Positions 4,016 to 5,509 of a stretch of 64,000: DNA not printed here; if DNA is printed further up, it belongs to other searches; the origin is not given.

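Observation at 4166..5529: Archaeal-style geranylgeranyl reductase translationally coupled to a 2[4Fe-4S] ferredoxin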

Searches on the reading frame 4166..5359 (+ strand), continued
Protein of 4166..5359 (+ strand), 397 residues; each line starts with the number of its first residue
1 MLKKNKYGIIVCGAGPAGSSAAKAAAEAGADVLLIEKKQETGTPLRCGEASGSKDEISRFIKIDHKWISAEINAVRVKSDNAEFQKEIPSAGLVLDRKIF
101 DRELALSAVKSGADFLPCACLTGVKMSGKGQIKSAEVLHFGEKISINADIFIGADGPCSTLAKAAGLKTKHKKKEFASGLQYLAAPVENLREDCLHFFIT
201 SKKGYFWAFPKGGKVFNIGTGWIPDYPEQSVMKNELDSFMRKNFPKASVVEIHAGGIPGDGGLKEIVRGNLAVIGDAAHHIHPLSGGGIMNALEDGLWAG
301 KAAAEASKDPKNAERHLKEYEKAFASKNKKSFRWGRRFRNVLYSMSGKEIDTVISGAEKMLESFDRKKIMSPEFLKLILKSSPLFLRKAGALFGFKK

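Call 6: find_homologous_proteins(query=window:4166-5359:+, max_evalue=1e-10)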
Query window:4166-5359:+ (397 aa): 148 proteins with E <= 1e-10 among 8000 candidates; the best 120 are listed.
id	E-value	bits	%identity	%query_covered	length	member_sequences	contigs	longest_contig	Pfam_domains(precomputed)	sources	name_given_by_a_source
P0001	7.3e-262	886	100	100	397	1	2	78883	PF01266.31,PF22578.3,PF13450.13,PF00890.31,PF07992.21,PF03486.21,PF04820.21,PF01134.29,PF01494.26,PF12831.14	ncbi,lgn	ncbi:MAG: NAD(P)/FAD-dependent oxidoreductase [Fibrobacterota bacterium]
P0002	1.9e-63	233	36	96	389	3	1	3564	PF01266.31,PF22578.3,PF13450.13,PF00890.31,PF07992.21,PF03486.21,PF04820.21,PF05834.19,PF01494.26,PF12831.14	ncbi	-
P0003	6.3e-62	228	35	96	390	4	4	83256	PF01266.31,PF22578.3,PF13450.13,PF00890.31,PF03486.21,PF05834.19,PF01494.26,PF12831.14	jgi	jgi:digeranylgeranylglycerophospholipid reductase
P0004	9.1e-62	227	35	98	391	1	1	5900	PF01266.31,PF22578.3,PF13450.13,PF00890.31,PF07992.21,PF03486.21,PF05834.19,PF01134.29,PF01494.26,PF12831.14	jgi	jgi:digeranylgeranylglycerophospholipid reductase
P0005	8.3e-61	224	38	85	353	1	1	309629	PF01266.31,PF22578.3,PF13450.13,PF00890.31,PF07992.21,PF03486.21,PF04820.21,PF05834.19,PF01494.26,PF12831.14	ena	-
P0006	1.6e-59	220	36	90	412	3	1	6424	PF01266.31,PF22578.3,PF13450.13,PF00890.31,PF03486.21,PF01494.26,PF12831.14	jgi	jgi:digeranylgeranylglycerophospholipid reductase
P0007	6.3e-59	218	37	90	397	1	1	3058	PF22578.3,PF13450.13,PF07992.21,PF03486.21,PF05834.19,PF01134.29,PF01494.26,PF12831.14,PF01946.24,PF01266.31,PF00890.31,PF04820.21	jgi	jgi:digeranylgeranylglycerophospholipid reductase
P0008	8.0e-59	218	35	98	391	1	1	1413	PF22578.3,PF13450.13,PF07992.21,PF03486.21,PF05834.19,PF01134.29,PF01494.26,PF12831.14,PF01946.24,PF01266.31,PF00890.31,PF04820.21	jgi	-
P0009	8.8e-59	217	35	97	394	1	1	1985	PF01266.31,PF22578.3,PF13450.13,PF00890.31,PF07992.21,PF03486.21,PF05834.19,PF01134.29,PF01494.26,PF12831.14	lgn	-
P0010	2.3e-58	216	35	96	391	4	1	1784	PF01266.31,PF22578.3,PF13450.13,PF00890.31,PF07992.21,PF03486.21,PF01134.29,PF01494.26,PF12831.14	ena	-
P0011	2.4e-58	216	35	94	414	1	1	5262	PF01266.31,PF22578.3,PF13450.13,PF00890.31,PF07992.21,PF01494.26,PF12831.14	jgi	jgi:digeranylgeranylglycerophospholipid reductase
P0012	8.9e-58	214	37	88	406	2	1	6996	PF01266.31,PF22578.3,PF13450.13,PF00890.31,PF01494.26,PF12831.14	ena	-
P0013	1.7e-57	213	37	96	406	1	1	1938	PF01266.31,PF22578.3,PF13450.13,PF00890.31,PF07992.21,PF01494.26,PF12831.14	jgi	jgi:digeranylgeranylglycerophospholipid reductase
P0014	6.4e-57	211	35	97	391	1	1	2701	PF01946.24,PF01266.31,PF22578.3,PF13450.13,PF00890.31,PF07992.21,PF03486.21,PF05834.19,PF01134.29,PF01494.26,PF12831.14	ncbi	-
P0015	1.3e-56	210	37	88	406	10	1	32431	PF01266.31,PF22578.3,PF13450.13,PF00890.31,PF07992.21,PF03486.21,PF01494.26,PF12831.14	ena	-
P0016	1.3e-56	210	37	89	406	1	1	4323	PF01266.31,PF22578.3,PF13450.13,PF00890.31,PF07992.21,PF01494.26,PF12831.14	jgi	jgi:digeranylgeranylglycerophospholipid reductase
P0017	2.2e-56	209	34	96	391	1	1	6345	PF01266.31,PF22578.3,PF13450.13,PF00890.31,PF07992.21,PF03486.21,PF04820.21,PF01134.29,PF01494.26,PF12831.14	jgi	jgi:digeranylgeranylglycerophospholipid reductase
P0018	4.3e-56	209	35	96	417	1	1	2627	PF01266.31,PF22578.3,PF13450.13,PF00890.31,PF07992.21,PF03486.21,PF04820.21,PF01494.26,PF12831.14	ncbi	-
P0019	1.0e-55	207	35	95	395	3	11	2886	PF01266.31,PF22578.3,PF13450.13,PF00890.31,PF07992.21,PF03486.21,PF05834.19,PF01494.26,PF12831.14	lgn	-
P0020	1.2e-55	207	34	98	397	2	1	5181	PF01266.31,PF22578.3,PF13450.13,PF00890.31,PF07992.21,PF03486.21,PF04820.21,PF05834.19,PF01134.29,PF01494.26,PF12831.14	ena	-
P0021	1.7e-55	207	34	96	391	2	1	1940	PF01266.31,PF22578.3,PF13450.13,PF00890.31,PF07992.21,PF03486.21,PF04820.21,PF01134.29,PF01494.26,PF12831.14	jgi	jgi:digeranylgeranylglycerophospholipid reductase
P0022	2.8e-55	206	35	93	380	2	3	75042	PF22578.3,PF01494.26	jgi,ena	-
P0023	2.8e-55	206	34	99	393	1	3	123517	PF01946.24,PF01266.31,PF22578.3,PF13450.13,PF00890.31,PF07992.21,PF03486.21,PF01494.26,PF12831.14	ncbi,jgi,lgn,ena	ncbi:MAG: geranylgeranyl reductase family protein [Candidatus Neomarinimicrobiota bacterium]|jgi:dig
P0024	5.3e-55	205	37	88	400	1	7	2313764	PF01266.31,PF22578.3,PF13450.13,PF00890.31,PF07992.21,PF03486.21,PF04820.21,PF05834.19,PF01494.26,PF12831.14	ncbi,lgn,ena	ncbi:MAG: NAD(P)/FAD-dependent oxidoreductase [Halobacteriota archaeon]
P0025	5.5e-55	205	37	88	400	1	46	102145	PF01266.31,PF22578.3,PF13450.13,PF00890.31,PF07992.21,PF03486.21,PF04820.21,PF05834.19,PF01494.26,PF12831.14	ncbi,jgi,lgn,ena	jgi:digeranylgeranylglycerophospholipid reductase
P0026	6.4e-55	205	33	97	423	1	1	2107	PF01266.31,PF22578.3,PF13450.13,PF00890.31,PF03486.21,PF01494.26,PF12831.14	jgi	jgi:digeranylgeranylglycerophospholipid reductase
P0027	7.5e-55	204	37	88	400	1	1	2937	PF01266.31,PF22578.3,PF13450.13,PF00890.31,PF07992.21,PF03486.21,PF05834.19,PF01494.26,PF12831.14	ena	-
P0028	7.6e-55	204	37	88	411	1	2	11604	PF01266.31,PF22578.3,PF13450.13,PF00890.31,PF01494.26,PF12831.14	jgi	jgi:digeranylgeranylglycerophospholipid reductase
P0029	1.3e-54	204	32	98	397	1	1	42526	PF01266.31,PF22578.3,PF13450.13,PF00890.31,PF07992.21,PF03486.21,PF04820.21,PF05834.19,PF01134.29,PF01494.26,PF12831.14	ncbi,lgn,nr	ncbi:MAG: NAD(P)/FAD-dependent oxidoreductase [Anaerolineae bacterium]|nr:NAD(P)/FAD-dependent oxido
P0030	1.5e-54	204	36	88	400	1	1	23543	PF01266.31,PF22578.3,PF13450.13,PF00890.31,PF07992.21,PF03486.21,PF05834.19,PF01494.26,PF12831.14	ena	-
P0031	2.2e-54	203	36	88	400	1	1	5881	PF01266.31,PF22578.3,PF13450.13,PF00890.31,PF07992.21,PF03486.21,PF05834.19,PF01494.26,PF12831.14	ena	-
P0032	2.8e-54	203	38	80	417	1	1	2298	PF01266.31,PF22578.3,PF13450.13,PF00890.31,PF07992.21,PF01494.26,PF12831.14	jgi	-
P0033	4.0e-54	202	36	88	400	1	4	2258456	PF01266.31,PF22578.3,PF13450.13,PF00890.31,PF07992.21,PF03486.21,PF05834.19,PF01494.26,PF12831.14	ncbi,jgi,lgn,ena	ncbi:MAG: NAD(P)/FAD-dependent oxidoreductase [Halobacteriota archaeon]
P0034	4.6e-54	202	38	76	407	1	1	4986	PF01266.31,PF22578.3,PF13450.13,PF00890.31,PF07992.21,PF03486.21,PF01494.26,PF12831.14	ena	-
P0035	4.7e-54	202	38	76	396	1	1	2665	PF01266.31,PF22578.3,PF13450.13,PF00890.31,PF07992.21,PF03486.21,PF01494.26,PF12831.14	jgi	-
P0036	7.0e-54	201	37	88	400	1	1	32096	PF01266.31,PF22578.3,PF13450.13,PF00890.31,PF07992.21,PF03486.21,PF05834.19,PF01494.26,PF12831.14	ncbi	ncbi:MAG: NAD(P)/FAD-dependent oxidoreductase [Halobacteriota archaeon]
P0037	1.7e-53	200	37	84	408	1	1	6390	PF01266.31,PF22578.3,PF13450.13,PF00890.31,PF03486.21,PF01494.26,PF12831.14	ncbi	-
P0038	1.7e-53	200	34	98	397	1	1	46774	PF01266.31,PF22578.3,PF13450.13,PF00890.31,PF07992.21,PF03486.21,PF04820.21,PF05834.19,PF01494.26,PF12831.14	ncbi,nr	ncbi:MAG: NAD(P)/FAD-dependent oxidoreductase [Anaerolineae bacterium]|nr:NAD(P)/FAD-dependent oxido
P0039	1.8e-53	200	36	88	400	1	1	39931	PF01266.31,PF22578.3,PF13450.13,PF00890.31,PF07992.21,PF03486.21,PF04820.21,PF05834.19,PF01494.26,PF12831.14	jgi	-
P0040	1.8e-53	200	35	96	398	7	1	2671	PF01266.31,PF22578.3,PF13450.13,PF00890.31,PF07992.21,PF03486.21,PF04820.21,PF01134.29,PF01494.26,PF12831.14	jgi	jgi:digeranylgeranylglycerophospholipid reductase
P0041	1.9e-53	200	36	88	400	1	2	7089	PF01266.31,PF22578.3,PF00890.31,PF05834.19,PF01494.26,PF12831.14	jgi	jgi:digeranylgeranylglycerophospholipid reductase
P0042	2.9e-53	199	36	88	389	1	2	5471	PF01946.24,PF01266.31,PF22578.3,PF13450.13,PF00890.31,PF07992.21,PF03486.21,PF04820.21,PF01134.29,PF01494.26,PF12831.14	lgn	-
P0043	1.2e-52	197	33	91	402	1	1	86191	PF01266.31,PF22578.3,PF13450.13,PF00890.31,PF07992.21,PF03486.21,PF05834.19,PF01494.26,PF12831.14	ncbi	ncbi:NAD(P)/FAD-dependent oxidoreductase [Fibrobacterota bacterium]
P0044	1.8e-52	197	36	88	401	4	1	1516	PF01266.31,PF22578.3,PF13450.13,PF00890.31,PF01494.26,PF12831.14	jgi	jgi:digeranylgeranylglycerophospholipid reductase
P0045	1.8e-52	197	36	87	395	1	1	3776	PF01266.31,PF22578.3,PF13450.13,PF00890.31,PF07992.21,PF03486.21,PF04820.21,PF01494.26,PF12831.14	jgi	jgi:digeranylgeranylglycerophospholipid reductase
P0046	2.2e-52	196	35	88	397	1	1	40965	PF01266.31,PF22578.3,PF13450.13,PF00890.31,PF07992.21,PF03486.21,PF04820.21,PF01494.26,PF12831.14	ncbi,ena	-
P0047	3.9e-52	196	33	97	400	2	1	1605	PF01266.31,PF22578.3,PF13450.13,PF00890.31,PF05834.19,PF01494.26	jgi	jgi:digeranylgeranylglycerophospholipid reductase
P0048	4.3e-52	195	35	97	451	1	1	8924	PF01266.31,PF22578.3,PF13450.13,PF00890.31,PF07992.21,PF01494.26,PF12831.14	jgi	jgi:digeranylgeranylglycerophospholipid reductase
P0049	4.8e-52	195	33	98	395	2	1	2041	PF01266.31,PF22578.3,PF13450.13,PF00890.31,PF01494.26,PF12831.14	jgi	-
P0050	5.0e-52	195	35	96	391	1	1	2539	PF01266.31,PF22578.3,PF00890.31,PF01494.26,PF12831.14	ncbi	ncbi:MAG: NAD(P)/FAD-dependent oxidoreductase [bacterium]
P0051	7.9e-51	191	33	95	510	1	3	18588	PF14697.12,PF22578.3,PF13450.13,PF07992.21,PF12837.13,PF03486.21,PF13484.12,PF12838.13,PF05834.19,PF01494.26,PF12831.14,PF01266.31,PF12797.13,PF00890.31,PF00037.33,PF13237.12,PF13187.12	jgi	jgi:digeranylgeranylglycerophospholipid reductase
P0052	1.1e-49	187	34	88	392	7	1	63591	PF01266.31,PF22578.3,PF13450.13,PF00890.31,PF07992.21,PF03486.21,PF01494.26,PF12831.14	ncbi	-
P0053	1.2e-49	187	32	98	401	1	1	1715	PF01266.31,PF22578.3,PF13450.13,PF00890.31,PF07992.21,PF03486.21,PF01494.26,PF12831.14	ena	-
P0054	1.9e-49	187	33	90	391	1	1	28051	PF01946.24,PF01266.31,PF22578.3,PF13450.13,PF00890.31,PF07992.21,PF03486.21,PF01134.29,PF01494.26,PF12831.14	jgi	jgi:digeranylgeranylglycerophospholipid reductase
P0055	9.1e-49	184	34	93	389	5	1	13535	PF01266.31,PF22578.3,PF13450.13,PF00890.31,PF07992.21,PF03486.21,PF05834.19,PF01134.29,PF01494.26,PF12831.14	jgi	jgi:digeranylgeranylglycerophospholipid reductase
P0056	1.0e-48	184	36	80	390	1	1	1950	PF01266.31,PF22578.3,PF13450.13,PF00890.31,PF07992.21,PF03486.21,PF05834.19,PF01494.26,PF12831.14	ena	-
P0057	1.8e-48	184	34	98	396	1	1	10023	PF01266.31,PF22578.3,PF13450.13,PF00890.31,PF01494.26,PF12831.14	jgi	-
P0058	2.3e-48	183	34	88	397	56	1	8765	PF01266.31,PF22578.3,PF13450.13,PF00890.31,PF07992.21,PF03486.21,PF05834.19,PF01134.29,PF01494.26,PF12831.14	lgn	-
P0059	2.9e-48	183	33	99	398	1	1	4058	PF01266.31,PF22578.3,PF13450.13,PF00890.31,PF07992.21,PF03486.21,PF01494.26,PF12831.14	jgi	jgi:digeranylgeranylglycerophospholipid reductase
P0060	3.6e-48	182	29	92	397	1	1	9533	PF01266.31,PF22578.3,PF13450.13,PF00890.31,PF07992.21,PF03486.21,PF05834.19,PF01494.26,PF12831.14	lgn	-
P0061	4.1e-48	182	34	89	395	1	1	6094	PF01266.31,PF22578.3,PF13450.13,PF00890.31,PF07992.21,PF03486.21,PF01134.29,PF01494.26,PF12831.14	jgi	jgi:digeranylgeranylglycerophospholipid reductase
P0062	4.9e-48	182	32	98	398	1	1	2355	PF01266.31,PF22578.3,PF13450.13,PF00890.31,PF03486.21,PF05834.19,PF01494.26,PF12831.14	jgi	-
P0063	5.5e-48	182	33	89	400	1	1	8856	PF01266.31,PF22578.3,PF13450.13,PF00890.31,PF07992.21,PF03486.21,PF05834.19,PF01494.26,PF12831.14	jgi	jgi:digeranylgeranylglycerophospholipid reductase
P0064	5.6e-48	182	32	96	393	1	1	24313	PF01266.31,PF22578.3,PF13450.13,PF00890.31,PF07992.21,PF03486.21,PF04820.21,PF01494.26,PF12831.14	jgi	jgi:digeranylgeranylglycerophospholipid reductase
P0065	6.9e-48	182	32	95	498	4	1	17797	PF14697.12,PF22578.3,PF13450.13,PF07992.21,PF12837.13,PF03486.21,PF13484.12,PF12838.13,PF05834.19,PF01134.29,PF01494.26,PF12831.14,PF01266.31,PF12797.13,PF00890.31,PF00037.33,PF13237.12,PF13187.12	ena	-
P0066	9.7e-48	181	36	73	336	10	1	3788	PF01266.31,PF22578.3,PF13450.13,PF00890.31,PF03486.21,PF05834.19,PF01494.26,PF12831.14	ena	-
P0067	1.0e-47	181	32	86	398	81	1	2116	PF22578.3,PF13450.13,PF00890.31,PF05834.19,PF01494.26,PF12831.14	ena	-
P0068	1.4e-46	177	34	87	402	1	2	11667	PF01266.31,PF22578.3,PF04820.21,PF05834.19,PF01494.26,PF12831.14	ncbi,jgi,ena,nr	ncbi:MAG: hypothetical protein DRO99_00830 [Candidatus Aenigmatarchaeota archaeon]|nr:MAG: hypotheti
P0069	4.9e-45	172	32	96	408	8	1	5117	PF01946.24,PF01266.31,PF22578.3,PF00890.31,PF07992.21,PF03486.21,PF04820.21,PF01494.26,PF12831.14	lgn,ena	-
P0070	1.3e-44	171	31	91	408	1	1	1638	PF01266.31,PF22578.3,PF13450.13,PF07992.21,PF03486.21,PF05834.19,PF01494.26,PF12831.14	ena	-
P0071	1.7e-44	170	31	88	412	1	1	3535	PF01266.31,PF22578.3,PF13450.13,PF07992.21,PF03486.21,PF05834.19,PF01494.26,PF12831.14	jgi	jgi:digeranylgeranylglycerophospholipid reductase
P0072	6.0e-44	169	31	88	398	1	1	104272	PF01266.31,PF22578.3,PF13450.13,PF07992.21,PF03486.21,PF05834.19,PF01494.26,PF12831.14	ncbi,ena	-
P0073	1.4e-43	167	32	84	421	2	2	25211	PF01266.31,PF22578.3,PF13450.13,PF07992.21,PF03486.21,PF04820.21,PF05834.19,PF01494.26,PF12831.14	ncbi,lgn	-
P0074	2.4e-43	167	29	95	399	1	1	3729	PF01266.31,PF22578.3,PF13450.13,PF00890.31,PF07992.21,PF03486.21,PF05834.19,PF01134.29,PF01494.26,PF12831.14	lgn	-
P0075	3.1e-43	166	30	88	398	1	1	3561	PF01266.31,PF22578.3,PF13450.13,PF00890.31,PF07992.21,PF03486.21,PF05834.19,PF01494.26,PF12831.14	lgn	-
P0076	4.6e-43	166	28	99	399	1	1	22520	PF01266.31,PF22578.3,PF13450.13,PF07992.21,PF03486.21,PF05834.19,PF01494.26,PF12831.14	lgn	-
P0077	8.6e-43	165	32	88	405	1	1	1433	PF01266.31,PF22578.3,PF13450.13,PF07992.21,PF03486.21,PF05834.19,PF01494.26,PF12831.14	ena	-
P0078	1.3e-42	164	31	88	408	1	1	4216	PF01266.31,PF22578.3,PF13450.13,PF07992.21,PF03486.21,PF05834.19,PF01494.26,PF12831.14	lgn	-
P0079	1.7e-41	160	33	94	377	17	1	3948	PF01266.31,PF22578.3,PF13450.13,PF00890.31,PF07992.21,PF03486.21,PF05834.19,PF01134.29,PF01494.26,PF12831.14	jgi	jgi:geranylgeranyl reductase family protein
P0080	1.1e-40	158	29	95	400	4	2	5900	PF01266.31,PF22578.3,PF13450.13,PF07992.21,PF05834.19,PF01494.26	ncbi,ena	-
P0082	3.2e-39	153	29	95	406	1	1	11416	PF01266.31,PF22578.3,PF13450.13,PF05834.19,PF01494.26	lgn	-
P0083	3.3e-39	153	35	92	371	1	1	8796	PF01266.31,PF22578.3,PF13450.13,PF00890.31,PF07992.21,PF03486.21,PF05834.19,PF01134.29,PF01494.26,PF12831.14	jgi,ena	-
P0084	4.1e-39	153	30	87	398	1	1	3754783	PF01266.31,PF22578.3,PF13450.13,PF07992.21,PF03486.21,PF05834.19,PF01494.26,PF12831.14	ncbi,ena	-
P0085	6.0e-39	152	29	98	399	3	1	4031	PF01266.31,PF22578.3,PF13450.13,PF07992.21,PF05834.19,PF01494.26,PF12831.14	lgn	-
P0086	9.4e-39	151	30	87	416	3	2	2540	PF01266.31,PF22578.3,PF13450.13,PF05834.19,PF01494.26,PF12831.14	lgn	-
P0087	1.2e-38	151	35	88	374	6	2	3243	PF01266.31,PF22578.3,PF13450.13,PF00890.31,PF07992.21,PF03486.21,PF04820.21,PF05834.19,PF01134.29,PF01494.26,PF12831.14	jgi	jgi:geranylgeranyl reductase family protein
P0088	1.6e-38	151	34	92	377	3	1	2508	PF01266.31,PF22578.3,PF13450.13,PF00890.31,PF07992.21,PF03486.21,PF05834.19,PF01134.29,PF01494.26,PF12831.14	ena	-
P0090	7.3e-38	149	34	92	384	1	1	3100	PF01266.31,PF22578.3,PF13450.13,PF00890.31,PF07992.21,PF03486.21,PF05834.19,PF01134.29,PF01494.26,PF12831.14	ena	-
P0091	8.8e-38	148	31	84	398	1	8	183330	PF01266.31,PF22578.3,PF13450.13,PF07992.21,PF03486.21,PF05834.19,PF01494.26,PF12831.14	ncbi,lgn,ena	-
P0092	9.6e-38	148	35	94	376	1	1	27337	PF01266.31,PF22578.3,PF13450.13,PF00890.31,PF07992.21,PF03486.21,PF05834.19,PF01134.29,PF01494.26,PF12831.14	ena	-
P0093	1.1e-37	148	35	94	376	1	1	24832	PF01266.31,PF22578.3,PF13450.13,PF00890.31,PF07992.21,PF03486.21,PF05834.19,PF01134.29,PF01494.26,PF12831.14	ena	-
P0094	1.5e-37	147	34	92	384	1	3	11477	PF01266.31,PF22578.3,PF13450.13,PF00890.31,PF07992.21,PF03486.21,PF05834.19,PF01134.29,PF01494.26,PF12831.14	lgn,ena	-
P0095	2.1e-37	147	35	93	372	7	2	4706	PF01266.31,PF22578.3,PF13450.13,PF00890.31,PF07992.21,PF03486.21,PF05834.19,PF01134.29,PF01494.26,PF12831.14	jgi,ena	-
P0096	3.4e-37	146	34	84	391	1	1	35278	PF01266.31,PF22578.3,PF13450.13,PF00890.31,PF07992.21,PF03486.21,PF05834.19,PF01134.29,PF01494.26,PF12831.14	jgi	jgi:digeranylgeranylglycerophospholipid reductase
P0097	3.5e-37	146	34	91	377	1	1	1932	PF01266.31,PF22578.3,PF13450.13,PF00890.31,PF07992.21,PF03486.21,PF05834.19,PF01134.29,PF01494.26,PF12831.14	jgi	jgi:digeranylgeranylglycerophospholipid reductase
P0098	1.1e-36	145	35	85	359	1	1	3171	PF22578.3,PF13450.13,PF07992.21,PF01494.26,PF12831.14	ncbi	-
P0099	1.4e-36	144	34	85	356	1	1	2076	PF01266.31,PF22578.3,PF13450.13,PF00890.31,PF07992.21,PF03486.21,PF05834.19,PF01134.29,PF01494.26,PF12831.14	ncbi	-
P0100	3.1e-36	143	30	90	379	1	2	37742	PF01266.31,PF22578.3,PF13450.13,PF00890.31,PF07992.21,PF01134.29,PF01494.26,PF12831.14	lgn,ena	-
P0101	4.6e-36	143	30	91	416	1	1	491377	PF01266.31,PF22578.3,PF05834.19,PF01494.26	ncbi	-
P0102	6.5e-36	142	32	93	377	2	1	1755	PF01266.31,PF22578.3,PF13450.13,PF00890.31,PF07992.21,PF03486.21,PF01262.28,PF05834.19,PF01134.29,PF01494.26,PF12831.14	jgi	-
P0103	8.3e-36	142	32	91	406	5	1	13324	PF01946.24,PF01266.31,PF22578.3,PF13450.13,PF00890.31,PF07992.21,PF03486.21,PF05834.19,PF01134.29,PF01494.26,PF12831.14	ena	-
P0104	9.5e-36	142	32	92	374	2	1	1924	PF01266.31,PF22578.3,PF13450.13,PF00890.31,PF07992.21,PF03486.21,PF05834.19,PF01494.26,PF12831.14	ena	-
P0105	1.4e-35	141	32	88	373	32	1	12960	PF01266.31,PF22578.3,PF13450.13,PF00890.31,PF07992.21,PF03486.21,PF05834.19,PF01134.29,PF01494.26,PF12831.14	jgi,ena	jgi:geranylgeranyl reductase family protein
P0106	3.3e-35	140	33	91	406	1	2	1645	PF01946.24,PF01266.31,PF22578.3,PF13450.13,PF00890.31,PF07992.21,PF03486.21,PF05834.19,PF01134.29,PF01494.26,PF12831.14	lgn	-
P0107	8.5e-35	138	36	79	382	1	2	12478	PF01266.31,PF22578.3,PF13450.13,PF00890.31,PF07992.21,PF03486.21,PF05834.19,PF01134.29,PF01494.26,PF12831.14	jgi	jgi:geranylgeranyl reductase family protein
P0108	1.6e-34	138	32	91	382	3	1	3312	PF01266.31,PF22578.3,PF13450.13,PF00890.31,PF07992.21,PF03486.21,PF05834.19,PF01494.26,PF12831.14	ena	-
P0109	1.9e-34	137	35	76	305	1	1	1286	PF01266.31,PF22578.3,PF13450.13,PF00890.31,PF07992.21,PF03486.21,PF05834.19,PF01134.29,PF01494.26,PF12831.14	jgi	jgi:geranylgeranyl reductase family protein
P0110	2.5e-34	137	30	91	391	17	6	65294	PF01266.31,PF22578.3,PF13450.13,PF00890.31,PF07992.21,PF03486.21,PF04820.21,PF05834.19,PF01494.26,PF12831.14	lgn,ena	-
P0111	2.8e-34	137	31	90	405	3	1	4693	PF01946.24,PF01266.31,PF22578.3,PF13450.13,PF00890.31,PF07992.21,PF05834.19,PF01134.29,PF01494.26,PF12831.14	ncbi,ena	-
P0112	2.3e-33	134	33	93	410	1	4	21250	PF01946.24,PF01266.31,PF22578.3,PF13450.13,PF00890.31,PF07992.21,PF03486.21,PF05834.19,PF01134.29,PF01494.26,PF12831.14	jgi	jgi:geranylgeranyl reductase family protein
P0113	8.1e-33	132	31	90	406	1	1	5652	PF01946.24,PF01266.31,PF22578.3,PF13450.13,PF00890.31,PF07992.21,PF05834.19,PF01134.29,PF01494.26,PF12831.14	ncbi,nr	ncbi:geranylgeranyl reductase family protein [Candidatus Bathyarchaeota archaeon]|nr:MAG: geranylger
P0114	2.0e-32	131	29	91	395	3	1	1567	PF01266.31,PF22578.3,PF07992.21,PF03486.21,PF05834.19,PF01494.26,PF12831.14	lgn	-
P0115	3.1e-32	130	29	95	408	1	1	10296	PF01266.31,PF22578.3,PF13450.13,PF00890.31,PF07992.21,PF03486.21,PF01134.29,PF01494.26,PF12831.14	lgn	-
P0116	5.5e-32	129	32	83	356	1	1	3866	PF01266.31,PF22578.3,PF13450.13,PF00890.31,PF07992.21,PF03486.21,PF05834.19,PF01494.26,PF12831.14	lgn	-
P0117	4.4e-31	126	30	90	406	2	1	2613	PF01946.24,PF01266.31,PF22578.3,PF13450.13,PF00890.31,PF07992.21,PF05834.19,PF01134.29,PF01494.26,PF12831.14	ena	-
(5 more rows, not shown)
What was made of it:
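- The GGR is very divergent: at most 38% identity to anything found (call 6).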
